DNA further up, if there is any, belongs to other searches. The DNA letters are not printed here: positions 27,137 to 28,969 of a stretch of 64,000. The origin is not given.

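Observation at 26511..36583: Ehr-type complex-I/hydrogenase-4-like membrane oxidoreductase operon whose 'large subunit' has lost the NiFe cysteines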

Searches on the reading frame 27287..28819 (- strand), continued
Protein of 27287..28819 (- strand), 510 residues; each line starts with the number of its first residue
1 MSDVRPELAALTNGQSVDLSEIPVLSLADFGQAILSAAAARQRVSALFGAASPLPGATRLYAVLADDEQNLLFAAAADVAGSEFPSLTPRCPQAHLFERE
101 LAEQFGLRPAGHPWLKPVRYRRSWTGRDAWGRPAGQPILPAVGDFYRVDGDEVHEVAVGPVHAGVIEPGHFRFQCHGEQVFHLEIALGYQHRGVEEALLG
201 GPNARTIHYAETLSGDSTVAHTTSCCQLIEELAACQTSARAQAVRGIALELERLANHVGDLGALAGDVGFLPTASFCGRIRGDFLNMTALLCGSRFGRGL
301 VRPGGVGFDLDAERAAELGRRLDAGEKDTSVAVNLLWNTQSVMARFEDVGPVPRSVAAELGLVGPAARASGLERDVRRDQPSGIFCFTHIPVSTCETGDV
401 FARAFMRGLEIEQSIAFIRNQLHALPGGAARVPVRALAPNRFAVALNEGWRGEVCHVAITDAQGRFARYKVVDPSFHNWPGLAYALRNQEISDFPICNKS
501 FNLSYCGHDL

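Call 8: find_homologous_proteins(query=window:27287-28819:-, max_evalue=1e-10)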
Query window:27287-28819:- (510 aa): 8000 proteins with E <= 1e-10 among 8000 candidates; the best 120 are listed.
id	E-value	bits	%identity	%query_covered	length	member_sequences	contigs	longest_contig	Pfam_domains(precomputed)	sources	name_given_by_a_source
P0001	0.0e+0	1165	100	100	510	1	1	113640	PF00329.26,PF00346.25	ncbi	-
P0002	0.0e+0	1097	93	100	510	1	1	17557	PF00329.26,PF00346.25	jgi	jgi:Ni,Fe-hydrogenase III large subunit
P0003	0.0e+0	1032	89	99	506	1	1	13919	PF00329.26,PF00346.25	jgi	jgi:Ni,Fe-hydrogenase III large subunit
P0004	0.0e+0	1029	88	100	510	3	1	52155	PF00329.26,PF00346.25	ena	-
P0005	0.0e+0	1028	87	100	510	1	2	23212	PF00329.26,PF00346.25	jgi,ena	-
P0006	0.0e+0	1024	85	100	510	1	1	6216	PF00329.26,PF00346.25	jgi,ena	-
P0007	0.0e+0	1022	85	100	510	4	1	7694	PF00329.26,PF00346.25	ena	-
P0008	0.0e+0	1022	85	100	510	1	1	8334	PF00329.26,PF00346.25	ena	-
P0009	0.0e+0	1015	85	100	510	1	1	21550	PF00346.25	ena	-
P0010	0.0e+0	1015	85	100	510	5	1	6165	PF00329.26,PF00346.25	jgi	-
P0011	0.0e+0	1013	85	100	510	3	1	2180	PF00329.26,PF00346.25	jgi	jgi:Ni,Fe-hydrogenase III large subunit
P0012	0.0e+0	1011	85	100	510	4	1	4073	PF00329.26,PF00346.25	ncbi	-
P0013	0.0e+0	1010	84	100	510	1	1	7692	PF00329.26,PF00346.25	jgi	-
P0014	0.0e+0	1010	84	100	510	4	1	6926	PF00346.25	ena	-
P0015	0.0e+0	1010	85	100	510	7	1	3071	PF00346.25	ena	-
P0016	1.3e-298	1009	84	100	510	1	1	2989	PF00346.25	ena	-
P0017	1.5e-298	1009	83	100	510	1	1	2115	PF00346.25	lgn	-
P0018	1.8e-298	1009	85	100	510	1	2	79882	PF00329.26,PF00346.25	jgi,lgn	jgi:Ni,Fe-hydrogenase III large subunit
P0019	3.9e-298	1008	84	100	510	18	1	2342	PF00329.26,PF00346.25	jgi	-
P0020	1.4e-297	1006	85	100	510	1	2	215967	PF00329.26,PF00346.25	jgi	jgi:Ni,Fe-hydrogenase III large subunit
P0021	3.1e-297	1005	84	100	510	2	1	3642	PF00329.26,PF00346.25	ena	-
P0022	3.4e-297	1005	84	100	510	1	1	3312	PF00329.26,PF00346.25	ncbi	-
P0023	4.3e-294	994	84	100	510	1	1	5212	PF00329.26,PF00346.25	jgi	-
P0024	2.6e-293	992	83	100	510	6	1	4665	PF00329.26,PF00346.25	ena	-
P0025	8.8e-293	990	84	100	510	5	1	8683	PF00329.26,PF00346.25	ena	-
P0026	5.4e-292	987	83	100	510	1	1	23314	PF00329.26,PF00346.25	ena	-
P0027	2.3e-290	982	82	99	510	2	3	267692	PF00329.26,PF00346.25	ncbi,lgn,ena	-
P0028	3.9e-290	981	82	100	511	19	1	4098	PF00346.25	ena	-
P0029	2.7e-289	979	82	100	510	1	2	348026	PF00329.26,PF00346.25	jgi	jgi:Ni,Fe-hydrogenase III large subunit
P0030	2.3e-288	975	81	100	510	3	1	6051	PF00329.26,PF00346.25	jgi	-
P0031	4.0e-288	975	83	100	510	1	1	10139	PF00329.26,PF00346.25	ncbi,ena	-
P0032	2.1e-287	972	83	100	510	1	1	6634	PF00329.26,PF00346.25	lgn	-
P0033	3.1e-286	968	81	100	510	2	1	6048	PF00329.26,PF00346.25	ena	-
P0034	2.2e-285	966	81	100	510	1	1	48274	PF00346.25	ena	-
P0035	7.4e-285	964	81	100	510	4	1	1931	PF00329.26,PF00346.25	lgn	-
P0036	2.1e-283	959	82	100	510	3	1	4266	PF00329.26,PF00346.25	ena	-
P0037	7.0e-283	957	80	100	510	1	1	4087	PF00329.26,PF00346.25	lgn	-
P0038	1.5e-282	956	80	100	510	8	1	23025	PF00346.25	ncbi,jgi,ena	jgi:Ni,Fe-hydrogenase III large subunit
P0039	2.0e-279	946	81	100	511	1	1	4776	PF00329.26,PF00346.25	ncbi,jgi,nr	ncbi:MAG: NADH-quinone oxidoreductase subunit C [Verrucomicrobiota bacterium]|jgi:Ni,Fe-hydrogenase 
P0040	6.4e-279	944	80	100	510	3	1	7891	PF00329.26,PF00346.25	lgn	-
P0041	1.8e-277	940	80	100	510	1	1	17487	PF00346.25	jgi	jgi:Ni,Fe-hydrogenase III large subunit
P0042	3.2e-276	935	78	100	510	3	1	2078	PF00329.26,PF00346.25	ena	-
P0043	4.0e-276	935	80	100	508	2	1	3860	PF00329.26,PF00346.25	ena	-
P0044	4.9e-274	928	79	100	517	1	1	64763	PF00329.26,PF00346.25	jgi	jgi:Ni,Fe-hydrogenase III large subunit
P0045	3.0e-273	926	76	100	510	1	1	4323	PF00329.26,PF00346.25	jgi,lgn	jgi:Ni,Fe-hydrogenase III large subunit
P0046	5.7e-271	918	81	98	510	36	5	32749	PF00329.26,PF00346.25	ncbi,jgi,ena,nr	ncbi:MAG: hydrogenase [Lentisphaerae bacterium]|nr:hydrogenase [Lentisphaerota bacterium]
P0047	2.6e-267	906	76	100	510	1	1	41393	PF00346.25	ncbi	-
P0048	3.2e-267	906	76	100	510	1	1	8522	PF00329.26,PF00346.25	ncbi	-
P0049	6.7e-267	905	78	99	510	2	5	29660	PF00329.26,PF00346.25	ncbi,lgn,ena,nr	ncbi:MAG TPA: NADH-quinone oxidoreductase subunit C [Kiritimatiellia bacterium]|nr:MAG: Formate hydr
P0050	7.8e-267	904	78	99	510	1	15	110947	PF00329.26,PF00346.25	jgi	jgi:Ni,Fe-hydrogenase III large subunit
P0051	9.4e-267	904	78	99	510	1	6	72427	PF00329.26,PF00346.25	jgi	-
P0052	9.6e-267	904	75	100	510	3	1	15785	PF00329.26,PF00346.25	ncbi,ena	-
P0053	1.7e-266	903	78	99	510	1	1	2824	PF00329.26,PF00346.25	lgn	-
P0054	2.5e-265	899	75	99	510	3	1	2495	PF00329.26,PF00346.25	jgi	jgi:Ni,Fe-hydrogenase III large subunit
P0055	7.9e-265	898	77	100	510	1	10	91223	PF00329.26,PF00346.25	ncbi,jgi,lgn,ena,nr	ncbi:MAG TPA: NADH-quinone oxidoreductase subunit C [Kiritimatiellia bacterium]|nr:NADH-quinone oxid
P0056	8.9e-265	898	77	99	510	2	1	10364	PF00329.26,PF00346.25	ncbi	-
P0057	1.4e-264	897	75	99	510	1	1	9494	PF00329.26,PF00346.25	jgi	jgi:Ni,Fe-hydrogenase III large subunit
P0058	2.5e-264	896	75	98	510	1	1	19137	PF00329.26,PF00346.25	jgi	jgi:Ni,Fe-hydrogenase III large subunit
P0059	5.2e-264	895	75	100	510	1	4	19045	PF00329.26,PF00346.25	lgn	-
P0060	5.7e-264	895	76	98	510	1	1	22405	PF00329.26,PF00346.25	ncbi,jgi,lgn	-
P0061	1.0e-263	894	74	100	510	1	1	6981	PF00346.25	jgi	jgi:Ni,Fe-hydrogenase III large subunit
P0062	1.1e-263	894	76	98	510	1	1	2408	PF00329.26,PF00346.25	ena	-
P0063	1.1e-263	894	76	99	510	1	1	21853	PF00329.26,PF00346.25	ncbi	ncbi:MAG: NADH-quinone oxidoreductase subunit C [bacterium]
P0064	3.2e-263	893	76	99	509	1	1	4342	PF00329.26,PF00346.25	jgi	jgi:Ni,Fe-hydrogenase III large subunit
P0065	3.8e-263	892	76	99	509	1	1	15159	PF00329.26,PF00346.25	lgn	-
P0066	4.4e-263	892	75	100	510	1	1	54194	PF00329.26,PF00346.25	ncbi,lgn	-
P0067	1.2e-262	891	75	99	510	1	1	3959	PF00346.25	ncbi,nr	ncbi:MAG: NADH-quinone oxidoreductase subunit C [Sedimentisphaerales bacterium]|nr:NADH-quinone oxid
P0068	1.6e-262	890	74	100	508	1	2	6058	PF00329.26,PF00346.25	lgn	-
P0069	1.7e-262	890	75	99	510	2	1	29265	PF00329.26,PF00346.25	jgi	jgi:Ni,Fe-hydrogenase III large subunit/NADH:ubiquinone oxidoreductase subunit C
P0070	4.8e-262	889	74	100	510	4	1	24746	PF00329.26,PF00346.25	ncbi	-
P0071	5.8e-262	888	74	98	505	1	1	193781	PF00329.26,PF00346.25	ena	-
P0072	7.8e-262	888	75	99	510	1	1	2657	PF00346.25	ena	-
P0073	1.4e-261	887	75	99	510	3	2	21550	PF00329.26,PF00346.25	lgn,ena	-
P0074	3.7e-261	886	75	100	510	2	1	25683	PF00329.26,PF00346.25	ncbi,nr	ncbi:MAG: NADH-quinone oxidoreductase subunit C [Candidatus Latescibacteria bacterium]|nr:NADH-quino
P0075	4.4e-261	885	76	100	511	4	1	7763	PF00329.26,PF00346.25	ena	-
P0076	4.8e-261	885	74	100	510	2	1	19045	PF00329.26,PF00346.25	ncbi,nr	ncbi:MAG TPA: NADH-quinone oxidoreductase subunit C [Candidatus Dormibacteraeota bacterium]|nr:NADH-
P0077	5.0e-261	885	73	100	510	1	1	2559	PF00329.26,PF00346.25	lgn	-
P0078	6.0e-261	885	74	100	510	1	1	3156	PF00329.26,PF00346.25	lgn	-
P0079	8.0e-261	885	76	99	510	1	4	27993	PF00329.26,PF00346.25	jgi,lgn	-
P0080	9.0e-261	884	73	100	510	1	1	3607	PF00329.26,PF00346.25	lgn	-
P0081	9.8e-261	884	74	100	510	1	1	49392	PF00329.26,PF00346.25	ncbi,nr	ncbi:MAG: NADH-quinone oxidoreductase subunit C [Candidatus Latescibacteria bacterium]|nr:NADH-quino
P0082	1.1e-260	884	74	100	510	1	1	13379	PF00329.26,PF00346.25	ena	-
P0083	1.9e-260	883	74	99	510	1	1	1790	PF00329.26,PF00346.25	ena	-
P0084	2.0e-260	883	73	100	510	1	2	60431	PF00329.26,PF00346.25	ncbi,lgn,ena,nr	ncbi:MAG: hydrogenase [Candidatus Latescibacteria bacterium]|nr:hydrogenase [Candidatus Latescibacte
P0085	3.0e-260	883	74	99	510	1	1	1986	PF00329.26,PF00346.25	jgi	jgi:Ni,Fe-hydrogenase III large subunit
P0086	5.4e-260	882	76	98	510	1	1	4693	PF00329.26,PF00346.25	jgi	jgi:Ni,Fe-hydrogenase III large subunit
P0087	5.5e-260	882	74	100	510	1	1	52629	PF00329.26,PF00346.25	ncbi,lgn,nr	ncbi:MAG: NADH-quinone oxidoreductase subunit C [Deltaproteobacteria bacterium]|nr:NADH-quinone oxid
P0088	6.7e-260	882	73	100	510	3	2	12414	PF00346.25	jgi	jgi:Ni,Fe-hydrogenase III large subunit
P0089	7.0e-260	881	74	100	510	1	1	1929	PF00329.26,PF00346.25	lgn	-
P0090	7.9e-260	881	74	100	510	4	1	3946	PF00329.26,PF00346.25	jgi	jgi:Ni,Fe-hydrogenase III large subunit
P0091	1.2e-259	881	73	100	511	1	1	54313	PF00346.25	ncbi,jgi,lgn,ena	-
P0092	1.0e-258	878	74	99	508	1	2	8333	PF00329.26,PF00346.25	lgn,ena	-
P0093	1.0e-258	878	74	99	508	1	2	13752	PF00329.26,PF00346.25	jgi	jgi:Ni,Fe-hydrogenase III large subunit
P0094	1.3e-258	877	73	100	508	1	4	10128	PF00329.26,PF00346.25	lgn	-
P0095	1.4e-258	877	72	100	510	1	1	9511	PF00329.26,PF00346.25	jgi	jgi:Ni,Fe-hydrogenase III large subunit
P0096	1.9e-258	877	74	99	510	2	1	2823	PF00329.26,PF00346.25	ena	-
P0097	2.3e-258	876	74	99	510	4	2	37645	PF00329.26,PF00346.25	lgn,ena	-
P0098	2.4e-258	876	73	99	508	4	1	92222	PF00329.26,PF00346.25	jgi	jgi:Ni,Fe-hydrogenase III large subunit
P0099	2.8e-258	876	74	100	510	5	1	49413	PF00329.26,PF00346.25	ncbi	-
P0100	3.0e-258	876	74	100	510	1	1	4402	PF00329.26,PF00346.25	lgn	-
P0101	3.5e-258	876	76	99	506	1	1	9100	PF00329.26,PF00346.25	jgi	jgi:Ni,Fe-hydrogenase III large subunit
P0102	5.6e-258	875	75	100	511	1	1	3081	PF00329.26,PF00346.25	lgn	-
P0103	7.5e-258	875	73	99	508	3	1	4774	PF00346.25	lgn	-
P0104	7.7e-258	875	73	99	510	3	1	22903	PF00329.26,PF00346.25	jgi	jgi:Ni,Fe-hydrogenase III large subunit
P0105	1.0e-257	874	74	100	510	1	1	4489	PF00329.26,PF00346.25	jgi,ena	-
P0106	1.3e-257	874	73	100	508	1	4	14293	PF00329.26,PF00346.25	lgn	-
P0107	1.3e-257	874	73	99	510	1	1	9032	PF00329.26,PF00346.25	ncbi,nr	ncbi:MAG: NADH-quinone oxidoreductase subunit C [Sedimentisphaerales bacterium]|nr:NADH-quinone oxid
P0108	1.6e-257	874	73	100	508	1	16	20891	PF00329.26,PF00346.25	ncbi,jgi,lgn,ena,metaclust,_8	metaclust:\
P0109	2.6e-257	873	73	100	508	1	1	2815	PF00329.26,PF00346.25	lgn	-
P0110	3.8e-257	872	72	100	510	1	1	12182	PF00329.26,PF00346.25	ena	-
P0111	4.9e-257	872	72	100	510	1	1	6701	PF00329.26,PF00346.25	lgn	-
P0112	4.9e-257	872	75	100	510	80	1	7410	PF00329.26,PF00346.25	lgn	-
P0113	5.8e-257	872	74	99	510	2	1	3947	PF00329.26,PF00346.25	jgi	jgi:Ni,Fe-hydrogenase III large subunit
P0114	5.9e-257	872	72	100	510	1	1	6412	PF00329.26,PF00346.25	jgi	jgi:Ni,Fe-hydrogenase III large subunit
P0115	6.9e-257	872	72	100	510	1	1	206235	PF00329.26,PF00346.25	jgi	jgi:Ni,Fe-hydrogenase III large subunit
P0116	9.9e-257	871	75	99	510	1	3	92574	PF00346.25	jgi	jgi:Ni,Fe-hydrogenase III large subunit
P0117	1.0e-256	871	72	100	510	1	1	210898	PF00329.26,PF00346.25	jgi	jgi:Ni,Fe-hydrogenase III large subunit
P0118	1.5e-256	870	76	99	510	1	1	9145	PF00329.26,PF00346.25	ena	-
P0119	1.5e-256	870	73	100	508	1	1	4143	PF00329.26,PF00346.25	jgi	-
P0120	2.1e-256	870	72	100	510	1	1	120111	PF00346.25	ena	-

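Call 12: find_encoding_contigs(protein=P0001, flank=10000, max_places=3)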
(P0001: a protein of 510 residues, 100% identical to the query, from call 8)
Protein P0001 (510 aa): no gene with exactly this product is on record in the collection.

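Call 14: list_cluster_members(proteins=[P0001, P0027, P0046])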
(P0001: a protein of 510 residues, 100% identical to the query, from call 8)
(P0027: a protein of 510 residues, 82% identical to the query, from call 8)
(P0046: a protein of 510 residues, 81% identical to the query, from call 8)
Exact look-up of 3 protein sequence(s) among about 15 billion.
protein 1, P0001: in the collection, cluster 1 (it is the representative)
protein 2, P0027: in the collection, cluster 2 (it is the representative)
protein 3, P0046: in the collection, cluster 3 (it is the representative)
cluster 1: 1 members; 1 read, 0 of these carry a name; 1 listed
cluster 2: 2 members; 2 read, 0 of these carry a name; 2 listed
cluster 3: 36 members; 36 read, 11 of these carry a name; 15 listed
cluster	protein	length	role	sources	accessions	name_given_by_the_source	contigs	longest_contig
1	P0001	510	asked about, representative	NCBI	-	-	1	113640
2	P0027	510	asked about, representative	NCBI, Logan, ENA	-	-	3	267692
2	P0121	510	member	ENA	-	-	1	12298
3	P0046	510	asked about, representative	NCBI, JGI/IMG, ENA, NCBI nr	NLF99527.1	MAG: hydrogenase [Lentisphaerae bacterium] | hydrogenase [Lentisphaerota bacterium]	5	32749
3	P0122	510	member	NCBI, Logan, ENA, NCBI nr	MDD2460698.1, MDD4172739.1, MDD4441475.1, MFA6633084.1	MAG: NADH-quinone oxidoreductase subunit C [Kiritimatiellia bacterium] | NADH-quinone oxidoreductase subunit C [Kiritimatiellia bacterium]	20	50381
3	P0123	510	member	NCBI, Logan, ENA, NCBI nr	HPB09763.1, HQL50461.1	MAG TPA: NADH-quinone oxidoreductase subunit C [Kiritimatiellia bacterium] | NADH-quinone oxidoreductase subunit C [Kiritimatiellia bacterium]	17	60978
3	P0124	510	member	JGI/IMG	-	Ni,Fe-hydrogenase III large subunit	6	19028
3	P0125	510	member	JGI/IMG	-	Ni,Fe-hydrogenase III large subunit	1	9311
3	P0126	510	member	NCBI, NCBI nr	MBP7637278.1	MAG: NADH-quinone oxidoreductase subunit C [Kiritimatiellae bacterium] | NADH-quinone oxidoreductase subunit C [Kiritimatiellia bacterium]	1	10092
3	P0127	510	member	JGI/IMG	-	Ni,Fe-hydrogenase III large subunit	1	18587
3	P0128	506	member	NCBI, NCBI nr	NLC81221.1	MAG: hydrogenase [Lentisphaerae bacterium] | hydrogenase [Lentisphaerota bacterium]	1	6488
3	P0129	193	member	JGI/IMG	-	hypothetical protein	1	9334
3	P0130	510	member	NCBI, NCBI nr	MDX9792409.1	MAG: NADH-quinone oxidoreductase subunit C [Kiritimatiellia bacterium] | NADH-quinone oxidoreductase subunit C [Kiritimatiellia bacterium]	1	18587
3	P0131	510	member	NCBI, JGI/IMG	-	Ni,Fe-hydrogenase III large subunit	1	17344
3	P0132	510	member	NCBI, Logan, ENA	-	-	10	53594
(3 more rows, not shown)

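Call 15: find_encoding_contigs(protein=P0029, flank=10000, max_places=2)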
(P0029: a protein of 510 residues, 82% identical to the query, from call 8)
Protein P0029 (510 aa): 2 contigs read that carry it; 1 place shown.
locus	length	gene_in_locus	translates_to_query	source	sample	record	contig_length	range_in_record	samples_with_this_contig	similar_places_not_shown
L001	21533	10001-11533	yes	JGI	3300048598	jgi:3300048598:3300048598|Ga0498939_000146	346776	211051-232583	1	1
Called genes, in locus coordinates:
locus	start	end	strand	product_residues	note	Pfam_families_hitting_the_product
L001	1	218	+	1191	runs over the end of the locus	PF01855:POR_N, PF17147:PFOR_II, PF01558:POR, PF10371:EKR, PF00037:Fer4 (weak), PF12837:Fer4_6 (weak), PF12838:Fer4_7, PF13183:Fer4_8 (weak), +4 more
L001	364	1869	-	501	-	PF00370:FGGY_N, PF02782:FGGY_C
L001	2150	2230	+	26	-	-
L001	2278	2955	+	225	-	PF12728:HTH_17, PF00359:PTS_EIIA_2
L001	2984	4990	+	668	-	PF00361:Proton_antipo_M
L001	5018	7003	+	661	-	PF00361:Proton_antipo_M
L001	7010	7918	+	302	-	PF00146:NADHdh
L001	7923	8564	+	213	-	-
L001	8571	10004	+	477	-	PF00361:Proton_antipo_M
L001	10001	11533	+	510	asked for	PF00329:Complex1_30kDa (weak), PF00346:Complex1_49kDa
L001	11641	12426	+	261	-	PF13187:Fer4_9 (faint), PF13237:Fer4_10 (faint), PF12838:Fer4_7 (weak), PF13484:Fer4_16 (faint), PF01058:Oxidored_q6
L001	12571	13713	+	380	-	PF00248:Aldo_ket_red, PF13183:Fer4_8 (weak), PF13237:Fer4_10 (faint), PF13187:Fer4_9, PF13534:Fer4_17 (faint)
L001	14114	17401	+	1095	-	PF00176:SNF2-rel_dom (faint), PF04851:ResIII (faint), PF00271:Helicase_C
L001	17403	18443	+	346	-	PF02661:Fic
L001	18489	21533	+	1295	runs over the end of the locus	PF02384:N6_Mtase (faint), PF20473:MmeI_Mtase (faint), PF07669:Eco57I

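Call 26: search_protein_representatives(protein=window:27287-28819:-)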
Query: 510 residues. Proteins with E-value up to 0.001 (for the whole library): 6093; up to 1e-10: 3324; up to 1e-30: 891. The best 150 are listed.
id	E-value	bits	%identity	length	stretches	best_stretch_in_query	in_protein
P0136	1.4e-190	651.1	60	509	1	14-510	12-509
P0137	1.3e-180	618.3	69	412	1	80-510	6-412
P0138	1.0e-153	529.6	58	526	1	11-510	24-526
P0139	6.3e-152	523.6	53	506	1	11-510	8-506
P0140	1.3e-151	522.6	60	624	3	142-423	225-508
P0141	4.2e-144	497.8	52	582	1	69-510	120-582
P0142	8.5e-144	496.8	55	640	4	143-398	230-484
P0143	5.6e-142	490.8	63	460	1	8-365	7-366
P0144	6.8e-142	490.5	56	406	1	8-405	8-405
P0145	9.0e-139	480.2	48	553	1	12-508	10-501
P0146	1.4e-138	479.6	55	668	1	11-487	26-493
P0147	1.9e-137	475.9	52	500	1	13-510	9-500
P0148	1.5e-135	469.6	60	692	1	39-411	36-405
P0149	1.5e-131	456.4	57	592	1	45-452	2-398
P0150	1.6e-131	456.3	46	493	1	13-510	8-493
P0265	9.6e-78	278.9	37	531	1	51-506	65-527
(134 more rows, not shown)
